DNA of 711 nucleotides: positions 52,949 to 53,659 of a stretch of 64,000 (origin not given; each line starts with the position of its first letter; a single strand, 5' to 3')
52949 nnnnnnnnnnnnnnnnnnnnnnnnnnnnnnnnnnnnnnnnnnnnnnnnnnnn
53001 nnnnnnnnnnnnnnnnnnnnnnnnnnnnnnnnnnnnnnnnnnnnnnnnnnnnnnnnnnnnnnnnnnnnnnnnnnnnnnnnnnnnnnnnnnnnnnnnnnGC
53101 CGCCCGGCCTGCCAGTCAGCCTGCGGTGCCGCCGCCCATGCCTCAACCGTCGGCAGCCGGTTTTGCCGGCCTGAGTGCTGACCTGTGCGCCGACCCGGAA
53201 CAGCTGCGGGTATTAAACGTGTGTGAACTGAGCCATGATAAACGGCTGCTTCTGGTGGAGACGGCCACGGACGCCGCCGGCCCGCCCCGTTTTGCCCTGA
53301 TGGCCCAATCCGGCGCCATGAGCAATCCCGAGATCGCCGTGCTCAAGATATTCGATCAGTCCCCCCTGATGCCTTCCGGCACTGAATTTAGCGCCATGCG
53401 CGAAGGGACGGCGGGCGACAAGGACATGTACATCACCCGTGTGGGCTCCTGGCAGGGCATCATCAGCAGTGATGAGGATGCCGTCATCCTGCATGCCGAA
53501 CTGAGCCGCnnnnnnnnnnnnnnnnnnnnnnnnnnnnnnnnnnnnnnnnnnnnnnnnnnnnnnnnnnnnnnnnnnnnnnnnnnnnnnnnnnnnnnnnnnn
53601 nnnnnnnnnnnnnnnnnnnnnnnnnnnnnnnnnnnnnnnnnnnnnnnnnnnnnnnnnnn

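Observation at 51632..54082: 626-aa hyper-acidic disordered protein with novel C-terminal domain, paired with an HTH/zinc-ribbon regulator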

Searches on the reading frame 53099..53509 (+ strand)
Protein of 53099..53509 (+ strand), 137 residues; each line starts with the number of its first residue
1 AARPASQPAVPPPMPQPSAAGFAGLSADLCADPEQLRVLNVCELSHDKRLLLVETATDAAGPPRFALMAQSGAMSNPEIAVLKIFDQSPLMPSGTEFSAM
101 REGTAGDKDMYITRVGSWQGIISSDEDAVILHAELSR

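Call 7: find_homologous_proteins(query=window:53099-53509:+, max_evalue=0.01)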
Query seq(137 aa): 48 candidates shared short words with the query, none scored E <= 0.01.

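Call 28: search_protein_families(library=pfam, alignment_id=A2, max_evalue=10)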
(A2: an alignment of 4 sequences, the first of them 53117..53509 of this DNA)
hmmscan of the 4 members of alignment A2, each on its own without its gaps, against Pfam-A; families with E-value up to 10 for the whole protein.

A. member 1, window:53117-53509:+ (131 aa): 0 families

B. families by the number of members that match (of 4 scanned): 2 families
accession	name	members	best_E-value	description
PF04347.18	FliO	3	0.00016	Flagellar biosynthesis protein, FliO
PF19939.4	DUF6401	1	0.16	Family of unknown function (DUF6401)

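Call 29: search_solved_structures(query=A2, max_evalue=10)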
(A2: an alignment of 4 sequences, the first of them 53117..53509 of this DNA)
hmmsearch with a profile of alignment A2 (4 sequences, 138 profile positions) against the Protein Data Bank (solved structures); distinct sequences matched with E-value up to 10: 2.
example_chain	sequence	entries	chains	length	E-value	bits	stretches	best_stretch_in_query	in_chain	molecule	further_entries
8rbz_C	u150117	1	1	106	0.21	15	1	45-118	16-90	SOSS complex subunit C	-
4owt_C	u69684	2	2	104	0.25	14.8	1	46-118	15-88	SOSS complex subunit C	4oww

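Call 30: search_protein_families(library=pfam, proteins=[window:53177-53509:+], max_evalue=10)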
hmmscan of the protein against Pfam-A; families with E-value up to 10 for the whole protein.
window:53177-53509:+ (111 aa): 0 families

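Call 31: search_protein_representatives(protein=window:53117-53509:+)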
Query: 131 residues. Proteins with E-value up to 0.001 (for the whole library): 58; up to 1e-10: 36; up to 1e-30: 1. The best 58 are listed.
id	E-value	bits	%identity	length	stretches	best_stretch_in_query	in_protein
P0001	4.2e-79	279.2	100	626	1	1-131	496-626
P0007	2.4e-17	79.7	52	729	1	28-129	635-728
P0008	2.7e-15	73.1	48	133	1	27-129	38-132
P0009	3.0e-15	72.9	45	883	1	21-129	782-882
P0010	3.6e-15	72.7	44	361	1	5-129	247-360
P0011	8.3e-15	71.5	52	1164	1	29-129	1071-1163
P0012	3.0e-14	69.7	48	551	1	25-130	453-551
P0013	3.2e-14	69.6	42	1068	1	2-129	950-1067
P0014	6.3e-14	68.7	48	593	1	29-129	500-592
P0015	1.5e-13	67.4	44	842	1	27-129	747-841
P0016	3.2e-13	66.4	44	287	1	29-129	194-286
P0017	6.7e-13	65.4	47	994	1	28-130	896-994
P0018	7.7e-13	65.2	47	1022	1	28-129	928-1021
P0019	8.4e-13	65.0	43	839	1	26-129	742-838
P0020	1.5e-12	64.2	40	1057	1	5-129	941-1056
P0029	1.0e-11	61.6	45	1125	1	29-129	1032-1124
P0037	4.7e-11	59.4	40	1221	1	8-129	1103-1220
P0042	1.5e-10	57.7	35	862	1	6-129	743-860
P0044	7.5e-10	55.5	42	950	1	24-130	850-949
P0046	2.7e-08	50.5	41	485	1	11-130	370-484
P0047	7.3e-08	49.1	32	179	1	28-129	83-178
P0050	2.3e-07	47.5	39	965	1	24-129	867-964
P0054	9.2e-06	42.3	36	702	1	24-128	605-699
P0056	2.0e-05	41.2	37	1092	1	48-127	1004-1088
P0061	2.1e-04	37.9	37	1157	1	1-125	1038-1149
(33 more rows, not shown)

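Call 33: predict_structure(protein=window:53177-53509:+)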
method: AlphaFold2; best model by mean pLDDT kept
length: 111 residues; sequences in the alignment: 1
mean_pLDDT: 73.4   pTM: 0.68
mean pLDDT of the five models: 73.4, 73.3, 59.9, 59.5, 35.9
residues with pLDDT >= 90: 1; 70-90: 71; 50-70: 31; < 50: 8
segments of 3 or more residues with pLDDT < 50: 1-4, 109-111
pLDDT, mean of each block of 10 residues (from residue 1): 53 86 84 65 81 80 59 87 85 78 53 44
secondary structure, 60 per line:
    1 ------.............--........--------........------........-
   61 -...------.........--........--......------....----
elements in order: E10-19 E22-29 E38-45 E52-59 E71-79 E82-89 E92-97 E104-107

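Call 46: search_protein_families(library=pfam, proteins=[P0011, P0013, P0017, P0029, P0042, P0044, P0046, P0047, P0050, P0056], max_evalue=1)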
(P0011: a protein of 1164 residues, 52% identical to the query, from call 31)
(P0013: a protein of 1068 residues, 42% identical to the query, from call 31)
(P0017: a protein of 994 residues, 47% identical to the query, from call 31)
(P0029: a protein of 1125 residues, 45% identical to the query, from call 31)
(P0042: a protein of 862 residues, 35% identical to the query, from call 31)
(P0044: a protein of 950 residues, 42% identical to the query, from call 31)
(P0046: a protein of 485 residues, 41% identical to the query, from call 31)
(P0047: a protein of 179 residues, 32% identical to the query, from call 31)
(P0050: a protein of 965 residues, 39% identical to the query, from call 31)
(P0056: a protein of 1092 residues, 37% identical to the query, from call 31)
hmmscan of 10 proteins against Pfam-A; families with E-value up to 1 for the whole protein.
P0011 (1164 aa): 0 families

P0013 (1068 aa): 1 family
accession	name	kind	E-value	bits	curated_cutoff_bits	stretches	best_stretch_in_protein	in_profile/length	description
PF04347.18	FliO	-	0.32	11.6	22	0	974-1033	20-76/91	Flagellar biosynthesis protein, FliO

P0017 (994 aa): 0 families

P0029 (1125 aa): 0 families

P0042 (862 aa): 0 families

P0044 (950 aa): 0 families

P0046 (485 aa): 0 families

P0047 (179 aa): 1 family
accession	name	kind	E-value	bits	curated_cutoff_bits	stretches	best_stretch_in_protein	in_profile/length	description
PF04347.18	FliO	-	0.047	14.2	22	0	76-112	13-49/91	Flagellar biosynthesis protein, FliO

P0050 (965 aa): 0 families

P0056 (1092 aa): 1 family
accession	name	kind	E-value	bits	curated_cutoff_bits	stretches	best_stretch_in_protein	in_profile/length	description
PF04347.18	FliO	-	4.1e-05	24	22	1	1001-1048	21-68/91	Flagellar biosynthesis protein, FliO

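Call 71: find_encoding_contigs(protein=P0061, flank=8000, max_places=2)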
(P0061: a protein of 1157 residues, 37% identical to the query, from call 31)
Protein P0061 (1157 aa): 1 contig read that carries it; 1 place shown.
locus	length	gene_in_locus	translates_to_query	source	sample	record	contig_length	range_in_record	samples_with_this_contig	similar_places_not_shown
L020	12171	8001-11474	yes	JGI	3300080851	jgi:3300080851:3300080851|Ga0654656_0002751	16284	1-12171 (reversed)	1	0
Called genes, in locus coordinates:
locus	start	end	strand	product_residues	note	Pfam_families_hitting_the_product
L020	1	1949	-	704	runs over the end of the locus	PF10150:RNase_E_G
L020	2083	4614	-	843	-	PF19864:Radical_SAM_N2, PF04055:Radical_SAM, PF10105:DUF2344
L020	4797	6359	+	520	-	-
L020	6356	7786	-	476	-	-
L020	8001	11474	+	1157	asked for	-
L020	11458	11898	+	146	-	PF01381:HTH_3 (faint)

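Call 72: find_encoding_contigs(protein=P0054, flank=8000, max_places=2)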
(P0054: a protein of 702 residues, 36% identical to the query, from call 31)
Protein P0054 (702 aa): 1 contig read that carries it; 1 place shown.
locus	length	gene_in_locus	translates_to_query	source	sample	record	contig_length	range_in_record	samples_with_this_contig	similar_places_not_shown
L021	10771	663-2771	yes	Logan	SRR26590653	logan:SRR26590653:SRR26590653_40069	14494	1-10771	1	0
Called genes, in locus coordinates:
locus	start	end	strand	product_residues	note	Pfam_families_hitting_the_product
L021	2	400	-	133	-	?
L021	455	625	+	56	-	-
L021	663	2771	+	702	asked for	-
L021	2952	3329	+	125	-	-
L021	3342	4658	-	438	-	PF01018:GTP1_OBG, PF01926:MMR_HSR1, PF02421:FeoB_N (weak), PF09269:DUF1967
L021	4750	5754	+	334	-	PF01551:Peptidase_M23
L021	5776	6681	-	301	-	-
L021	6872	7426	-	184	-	PF00857:Isochorismatase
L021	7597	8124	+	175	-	-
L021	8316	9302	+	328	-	PF01075:Glyco_transf_9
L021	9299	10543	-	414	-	PF28597:T2SSF_N (weak), PF00482:T2SSF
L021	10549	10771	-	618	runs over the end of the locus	PF05157:MshEN, PF00437:T2SSE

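Call 79: fold_search(model_id=the predicted structure, library=pdb)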
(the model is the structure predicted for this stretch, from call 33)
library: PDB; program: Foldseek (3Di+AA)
matches with E <= 10: 646; with E <= 0.001: 0
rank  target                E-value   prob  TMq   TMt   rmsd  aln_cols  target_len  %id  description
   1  9sob_Q                1.2e-02  0.99  0.38  0.17   6.2       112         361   18  Structural Model of the Nuclear Pore Complex in Arabidopsis thaliana (released 2025-11-05)
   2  6zqa_UQ               5.2e-02  0.99  0.55  0.10   5.5       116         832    7  Cryo-EM structure of the 90S pre-ribosome from Saccharomyces cerevisiae, state A (Poly-Ala) (released 2020-09-23)
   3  6x04_G                7.5e-02  0.94  0.43  0.18   7.4       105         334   10  Nup133 (aa55-481) from S. cerevisiae bound by VHH-SAN5 (released 2020-12-09)
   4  9hcj_Q0               7.5e-02  0.72  0.34  0.13   9.0       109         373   16  D. discoideum nuclear pore complex (released 2024-12-25)
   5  6x05_A                8.4e-02  0.96  0.45  0.18   7.2       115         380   10  Nup133 (aa55-481) from S. cerevisiae bound by VHH-SAN4 (released 2020-12-09)
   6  9n73_LH               8.8e-02  0.99  0.55  0.10   5.6       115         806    7  SSU processome maturation and disassembly, State G (released 2025-10-29)
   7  6x04_A                1.2e-01  0.96  0.44  0.18   5.6        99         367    7  Nup133 (aa55-481) from S. cerevisiae bound by VHH-SAN5 (released 2020-12-09)
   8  3vx7_B                1.3e-01  0.20  0.18  0.15  12.9        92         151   13  Crystal structure of Kluyveromyces marxianus Atg7NTD-Atg10 complex (released 2012-11-14)
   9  9n6v_LH               1.4e-01  0.98  0.55  0.10   5.5       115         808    7  SSU processome maturation and disassembly, State A (released 2025-11-05)
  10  8bk2_B                1.7e-01  0.21  0.23  0.16  14.7       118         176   10  X-ray structure of meningococcal factor H binding protein variant 2 in complex with a specific and bactericidal human  (released 2023-11-22)
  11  9g33_UQ               2.7e-01  0.95  0.54  0.10   5.5       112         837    4  Stalled 90S - Utp23-Krr1-deltaC3 (released 2025-06-18)
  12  6zqd_UQ               3.0e-01  0.90  0.53  0.10   5.9       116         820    6  Cryo-EM structure of the 90S pre-ribosome from Saccharomyces cerevisiae, state Post-A1 (released 2020-09-23)
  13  3ub1_D                3.2e-01  0.15  0.24  0.12  20.1       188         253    6  Ntf2 like protein involved in plasmid conjugation (released 2012-02-08)
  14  2zf3_B                3.3e-01  0.28  0.27  0.19  14.2       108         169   10  Crystal Structure of VioE (released 2008-01-01)
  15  5o16_B                3.9e-01  0.20  0.25  0.13  12.2       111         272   15  Crystal structure of bifunctional dehydratase-cyclase domain in ambruticin biosynthesis (released 2017-11-08)
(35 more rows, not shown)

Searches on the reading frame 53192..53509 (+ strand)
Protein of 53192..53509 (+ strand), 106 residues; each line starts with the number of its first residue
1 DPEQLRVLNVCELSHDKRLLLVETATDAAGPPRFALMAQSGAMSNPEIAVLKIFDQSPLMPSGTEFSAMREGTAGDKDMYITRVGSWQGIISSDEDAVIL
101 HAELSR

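Call 44: search_protein_families(library=pfam, alignment_id=A4, max_evalue=1)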
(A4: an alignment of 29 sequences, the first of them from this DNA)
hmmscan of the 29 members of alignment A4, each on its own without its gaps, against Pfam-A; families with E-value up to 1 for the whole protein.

A. member 1, seq(106 aa): 0 families

B. families by the number of members that match (of 29 scanned): 5 families
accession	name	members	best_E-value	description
PF04347.18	FliO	20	2e-07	Flagellar biosynthesis protein, FliO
PF20094.4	GWxTD_dom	1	0.0055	GWxTD domain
PF01287.26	eIF-5a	1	0.032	Eukaryotic elongation factor 5A hypusine, DNA-binding OB fold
PF05481.17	Myco_19_kDa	1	0.088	Mycobacterium 19 kDa lipoprotein antigen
PF07700.20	HNOB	1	0.16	Haem-NO-binding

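Call 45: search_solved_structures(query=A4, max_evalue=10)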
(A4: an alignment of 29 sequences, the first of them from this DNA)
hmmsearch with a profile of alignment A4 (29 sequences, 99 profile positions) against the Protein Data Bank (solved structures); distinct sequences matched with E-value up to 10: 5.
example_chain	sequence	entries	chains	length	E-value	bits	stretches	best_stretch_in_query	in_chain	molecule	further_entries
5aj4_Ai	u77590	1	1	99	0.46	13.9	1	32-59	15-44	MITORIBOSOMAL PROTEIN MS33, MRPS33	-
2fia_A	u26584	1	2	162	0.5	13.8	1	18-56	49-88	acetyltransferase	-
5aj3_i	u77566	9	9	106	0.54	13.7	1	32-59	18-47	MITORIBOSOMAL PROTEIN MS33, MRPS33 | mS33 | Mitochondrial ribosomal protein S33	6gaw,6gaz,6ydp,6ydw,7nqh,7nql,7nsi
8oin_AZ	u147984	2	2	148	0.64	13.4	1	32-59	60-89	Mitochondrial ribosomal protein S33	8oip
3jd5_i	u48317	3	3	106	1.9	11.9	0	37-59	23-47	28S ribosomal protein S33, mitochondrial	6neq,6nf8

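Call 50: find_related_loci(query=A5, collection=genome_contigs, flank=10000)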
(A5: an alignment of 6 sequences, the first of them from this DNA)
Query A5 (106 aa) in genome_contigs; peptide patterns used: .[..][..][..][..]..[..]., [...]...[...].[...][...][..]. (x = any residue, [..] = any of these).
33 stretches matched a pattern; 10 encode a relative of the query (tblastn E <= 1e-3); 10 distinct loci.
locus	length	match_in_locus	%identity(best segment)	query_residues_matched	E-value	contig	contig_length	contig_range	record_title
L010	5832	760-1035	46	5-104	2e-25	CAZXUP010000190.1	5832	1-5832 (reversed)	MAG TPA_asm: uncultured Vampirovibrionales bacterium isolate SRP344714_co2_442 genome assembly, contig: NODE_35995_lengt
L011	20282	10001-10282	41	3-104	3e-24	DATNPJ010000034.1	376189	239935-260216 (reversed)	MAG TPA_asm: Coleofasciculaceae cyanobacterium isolate SMAG_U16478 k141_519557, whole genome shotgun sequence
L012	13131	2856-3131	44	5-104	3e-23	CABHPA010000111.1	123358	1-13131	MAG: Candidatus Melainabacteria bacterium isolate Melainabacteria_sp_nbed3b74 genome assembly, contig: NODE_466_length_1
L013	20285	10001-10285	41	3-104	2e-22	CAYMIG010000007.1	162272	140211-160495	MAG TPA_asm: uncultured Vampirovibrionales bacterium isolate SRP290908_co2_77 genome assembly, contig: NODE_69_length_16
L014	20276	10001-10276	42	5-104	2e-21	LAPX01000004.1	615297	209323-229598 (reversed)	Vampirovibrio chlorellavorus isolate NCIMB 11383 contig_4, whole genome shotgun sequence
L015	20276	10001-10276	41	5-104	1e-21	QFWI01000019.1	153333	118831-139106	MAG: Vampirovibrio chlorellavorus isolate Vc_AZ_2 Contig19, whole genome shotgun sequence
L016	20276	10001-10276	43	5-104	5e-21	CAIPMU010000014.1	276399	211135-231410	MAG: Vampirovibrio chlorellavorus isolate Umea1_bin-2013 genome assembly, contig: bin-2013:14/20, whole genome shotgun s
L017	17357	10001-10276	43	5-104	8e-20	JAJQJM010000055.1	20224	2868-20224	MAG: Vampirovibrio sp. isolate C_No_T20_B_bin.46 scaffold_1707, whole genome shotgun sequence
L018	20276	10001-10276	43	5-104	6e-19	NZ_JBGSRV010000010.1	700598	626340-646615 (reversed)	MAG: Vampirovibrio sp. isolate JTS-AC367 k141_2988760, whole genome shotgun sequence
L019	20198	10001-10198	42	34-104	9e-14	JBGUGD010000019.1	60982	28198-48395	MAG: Vampirovibrionaceae bacterium NZW_1234 k127_1704865, whole genome shotgun sequence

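Call 77: search_protein_families(library=pfam, alignment_id=A4, max_evalue=0.001)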
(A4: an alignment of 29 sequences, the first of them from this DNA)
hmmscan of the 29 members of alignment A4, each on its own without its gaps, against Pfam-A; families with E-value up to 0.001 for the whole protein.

A. member 1, seq(106 aa): 0 families

B. families by the number of members that match (of 29 scanned): 1 family
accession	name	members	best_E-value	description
PF04347.18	FliO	7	2e-07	Flagellar biosynthesis protein, FliO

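Call 94: find_related_loci(query=A5, collection=metagenome_contigs, flank=10000)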
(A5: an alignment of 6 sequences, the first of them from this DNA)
Query A5 (106 aa) in metagenome_contigs; peptide patterns used: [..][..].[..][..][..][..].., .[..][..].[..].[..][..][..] (x = any residue, [..] = any of these).
128 stretches matched a pattern; 5 encode a relative of the query (tblastn E <= 1e-3); 5 distinct loci.
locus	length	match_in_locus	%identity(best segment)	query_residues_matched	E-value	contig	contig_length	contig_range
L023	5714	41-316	44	5-104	5e-24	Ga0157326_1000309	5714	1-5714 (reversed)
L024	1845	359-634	42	5-104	2e-23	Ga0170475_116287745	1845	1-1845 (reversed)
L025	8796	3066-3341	43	5-104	1e-20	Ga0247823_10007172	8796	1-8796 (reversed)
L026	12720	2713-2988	40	5-104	2e-20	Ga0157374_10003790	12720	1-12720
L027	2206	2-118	41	66-104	3e-9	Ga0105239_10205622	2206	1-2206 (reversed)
